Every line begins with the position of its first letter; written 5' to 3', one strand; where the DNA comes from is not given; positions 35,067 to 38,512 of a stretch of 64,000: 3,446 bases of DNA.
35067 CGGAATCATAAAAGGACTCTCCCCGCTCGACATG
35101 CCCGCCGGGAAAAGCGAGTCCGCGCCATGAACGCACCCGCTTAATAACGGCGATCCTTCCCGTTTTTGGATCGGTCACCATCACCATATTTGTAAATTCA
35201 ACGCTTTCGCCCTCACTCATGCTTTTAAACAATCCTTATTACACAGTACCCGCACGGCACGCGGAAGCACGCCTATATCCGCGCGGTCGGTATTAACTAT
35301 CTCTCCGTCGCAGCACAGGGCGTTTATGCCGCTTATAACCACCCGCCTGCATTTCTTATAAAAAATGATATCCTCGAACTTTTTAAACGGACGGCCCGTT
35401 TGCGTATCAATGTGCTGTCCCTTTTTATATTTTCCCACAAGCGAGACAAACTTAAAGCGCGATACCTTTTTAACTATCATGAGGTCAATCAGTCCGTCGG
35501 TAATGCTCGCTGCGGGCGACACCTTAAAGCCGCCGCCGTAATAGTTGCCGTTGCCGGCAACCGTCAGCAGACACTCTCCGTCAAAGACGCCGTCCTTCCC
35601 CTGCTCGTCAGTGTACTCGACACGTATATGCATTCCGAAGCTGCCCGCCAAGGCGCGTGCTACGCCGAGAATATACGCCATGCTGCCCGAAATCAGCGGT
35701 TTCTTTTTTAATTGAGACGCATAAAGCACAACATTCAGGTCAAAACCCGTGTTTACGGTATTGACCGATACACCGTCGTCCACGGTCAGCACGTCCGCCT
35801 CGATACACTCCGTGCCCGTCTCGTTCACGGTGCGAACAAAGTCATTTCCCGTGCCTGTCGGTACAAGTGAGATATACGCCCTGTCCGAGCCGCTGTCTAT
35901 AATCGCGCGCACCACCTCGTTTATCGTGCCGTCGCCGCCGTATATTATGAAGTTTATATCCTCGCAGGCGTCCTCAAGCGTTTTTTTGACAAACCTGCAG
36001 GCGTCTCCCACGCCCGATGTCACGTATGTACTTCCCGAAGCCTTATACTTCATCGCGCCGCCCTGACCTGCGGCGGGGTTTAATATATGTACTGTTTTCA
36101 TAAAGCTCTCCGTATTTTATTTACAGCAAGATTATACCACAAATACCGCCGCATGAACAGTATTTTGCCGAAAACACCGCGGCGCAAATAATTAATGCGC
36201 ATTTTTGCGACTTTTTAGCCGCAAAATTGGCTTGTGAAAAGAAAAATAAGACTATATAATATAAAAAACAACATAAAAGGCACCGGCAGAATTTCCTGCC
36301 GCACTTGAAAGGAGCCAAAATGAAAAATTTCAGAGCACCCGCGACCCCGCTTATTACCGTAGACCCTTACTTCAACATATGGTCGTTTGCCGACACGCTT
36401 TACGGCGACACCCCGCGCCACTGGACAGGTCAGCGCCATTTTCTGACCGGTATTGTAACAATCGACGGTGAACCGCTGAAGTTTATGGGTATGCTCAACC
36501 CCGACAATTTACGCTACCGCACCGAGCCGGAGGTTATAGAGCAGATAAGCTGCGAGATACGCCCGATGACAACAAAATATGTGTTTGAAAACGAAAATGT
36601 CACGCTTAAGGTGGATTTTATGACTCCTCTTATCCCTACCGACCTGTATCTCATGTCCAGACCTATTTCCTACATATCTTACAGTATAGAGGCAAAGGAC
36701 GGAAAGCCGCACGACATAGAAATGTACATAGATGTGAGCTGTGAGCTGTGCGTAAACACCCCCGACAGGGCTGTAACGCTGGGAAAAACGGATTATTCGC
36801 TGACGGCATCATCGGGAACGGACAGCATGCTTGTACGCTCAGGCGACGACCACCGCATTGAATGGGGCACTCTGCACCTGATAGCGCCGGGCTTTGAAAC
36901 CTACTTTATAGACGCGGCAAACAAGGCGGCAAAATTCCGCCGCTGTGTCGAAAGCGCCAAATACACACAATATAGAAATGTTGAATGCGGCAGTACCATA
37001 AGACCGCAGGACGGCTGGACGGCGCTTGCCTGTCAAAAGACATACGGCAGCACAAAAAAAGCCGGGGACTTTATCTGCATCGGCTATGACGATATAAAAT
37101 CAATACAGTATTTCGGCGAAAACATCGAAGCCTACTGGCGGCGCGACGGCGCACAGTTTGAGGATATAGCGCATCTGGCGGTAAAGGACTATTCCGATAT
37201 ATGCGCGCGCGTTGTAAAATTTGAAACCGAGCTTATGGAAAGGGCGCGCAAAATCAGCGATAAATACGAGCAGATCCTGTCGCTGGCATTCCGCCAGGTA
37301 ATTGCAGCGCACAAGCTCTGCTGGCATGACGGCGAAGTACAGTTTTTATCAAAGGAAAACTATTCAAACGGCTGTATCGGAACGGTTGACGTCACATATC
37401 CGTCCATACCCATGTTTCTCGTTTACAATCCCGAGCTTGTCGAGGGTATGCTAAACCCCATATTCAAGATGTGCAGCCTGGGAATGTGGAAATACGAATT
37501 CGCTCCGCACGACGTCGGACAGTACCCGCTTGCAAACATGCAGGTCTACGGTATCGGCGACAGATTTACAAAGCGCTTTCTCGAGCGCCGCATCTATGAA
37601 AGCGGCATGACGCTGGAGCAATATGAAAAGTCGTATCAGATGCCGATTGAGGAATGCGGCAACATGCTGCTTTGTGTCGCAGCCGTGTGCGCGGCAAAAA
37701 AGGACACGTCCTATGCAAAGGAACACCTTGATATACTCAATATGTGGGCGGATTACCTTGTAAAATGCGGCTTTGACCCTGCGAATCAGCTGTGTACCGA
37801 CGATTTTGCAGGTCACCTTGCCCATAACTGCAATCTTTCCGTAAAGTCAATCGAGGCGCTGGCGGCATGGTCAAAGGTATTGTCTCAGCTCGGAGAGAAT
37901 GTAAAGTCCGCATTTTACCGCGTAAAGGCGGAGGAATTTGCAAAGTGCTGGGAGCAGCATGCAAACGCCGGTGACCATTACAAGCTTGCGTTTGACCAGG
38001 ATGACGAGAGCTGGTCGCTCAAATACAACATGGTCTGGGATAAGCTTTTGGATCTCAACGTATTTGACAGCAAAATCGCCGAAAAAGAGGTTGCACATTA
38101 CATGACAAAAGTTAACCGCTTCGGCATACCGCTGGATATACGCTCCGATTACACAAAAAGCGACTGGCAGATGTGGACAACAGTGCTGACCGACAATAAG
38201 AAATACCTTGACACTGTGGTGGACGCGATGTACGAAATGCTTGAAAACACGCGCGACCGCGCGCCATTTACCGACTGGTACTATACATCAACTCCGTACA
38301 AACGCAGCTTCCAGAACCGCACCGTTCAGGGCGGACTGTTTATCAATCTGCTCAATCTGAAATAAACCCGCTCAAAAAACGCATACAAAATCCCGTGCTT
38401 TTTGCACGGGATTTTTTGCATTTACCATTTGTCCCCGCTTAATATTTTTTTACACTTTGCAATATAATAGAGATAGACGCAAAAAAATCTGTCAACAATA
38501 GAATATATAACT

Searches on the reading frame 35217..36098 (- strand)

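Call 78: search_protein_families(library=pfam, proteins=[window:35217-36098:-], max_evalue=0.00001)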
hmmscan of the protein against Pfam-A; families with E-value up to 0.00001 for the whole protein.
window:35217-36098:- (293 aa): 2 families
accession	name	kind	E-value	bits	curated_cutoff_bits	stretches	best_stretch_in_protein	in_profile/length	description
PF19279.4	YegS_C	-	1.3e-19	71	27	1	114-286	2-158/158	YegS C-terminal NAD kinase beta sandwich-like domain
PF00781.29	DAGK_cat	-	1.7e-12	47.4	23.6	1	23-95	34-103/125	Diacylglycerol kinase catalytic domain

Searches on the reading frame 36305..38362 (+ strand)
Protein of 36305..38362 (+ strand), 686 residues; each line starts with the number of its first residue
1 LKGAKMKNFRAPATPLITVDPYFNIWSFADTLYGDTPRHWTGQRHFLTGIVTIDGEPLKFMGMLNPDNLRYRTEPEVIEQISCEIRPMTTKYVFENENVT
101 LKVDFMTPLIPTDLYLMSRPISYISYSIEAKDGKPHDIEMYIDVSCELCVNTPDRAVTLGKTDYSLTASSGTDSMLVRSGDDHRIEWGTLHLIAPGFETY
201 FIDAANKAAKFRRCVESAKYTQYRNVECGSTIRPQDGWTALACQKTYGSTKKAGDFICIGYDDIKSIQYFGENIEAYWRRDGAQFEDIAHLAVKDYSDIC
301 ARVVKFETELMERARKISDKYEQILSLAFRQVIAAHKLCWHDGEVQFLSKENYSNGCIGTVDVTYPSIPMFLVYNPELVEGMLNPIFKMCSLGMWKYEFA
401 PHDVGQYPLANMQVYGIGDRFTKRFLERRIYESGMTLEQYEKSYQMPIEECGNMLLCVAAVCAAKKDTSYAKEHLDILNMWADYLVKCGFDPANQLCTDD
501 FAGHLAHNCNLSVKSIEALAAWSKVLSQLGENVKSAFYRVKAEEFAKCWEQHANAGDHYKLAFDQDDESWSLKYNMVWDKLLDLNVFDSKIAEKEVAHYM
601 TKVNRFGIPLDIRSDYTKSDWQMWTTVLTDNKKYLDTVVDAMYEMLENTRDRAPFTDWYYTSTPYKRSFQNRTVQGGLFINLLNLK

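Call 11: search_protein_families(library=pfam, proteins=[window:36305-38362:+], max_evalue=0.001)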
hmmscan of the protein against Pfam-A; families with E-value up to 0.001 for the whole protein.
window:36305-38362:+ (686 aa): 3 families
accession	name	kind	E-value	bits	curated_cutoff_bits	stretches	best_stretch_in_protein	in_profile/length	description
PF16335.10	GtaA_6_Hairpin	-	3.9e-124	414.8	24.9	1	318-681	1-342/343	Glutaminase A six helical-hairpin domain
PF17168.10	DUF5127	-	5.6e-37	128.2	28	1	90-312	3-228/229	Domain of unknown function (DUF5127)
PF16334.10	DUF4964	-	1.9e-19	69.6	30.7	1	5-63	20-78/88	Domain of unknown function (DUF4964)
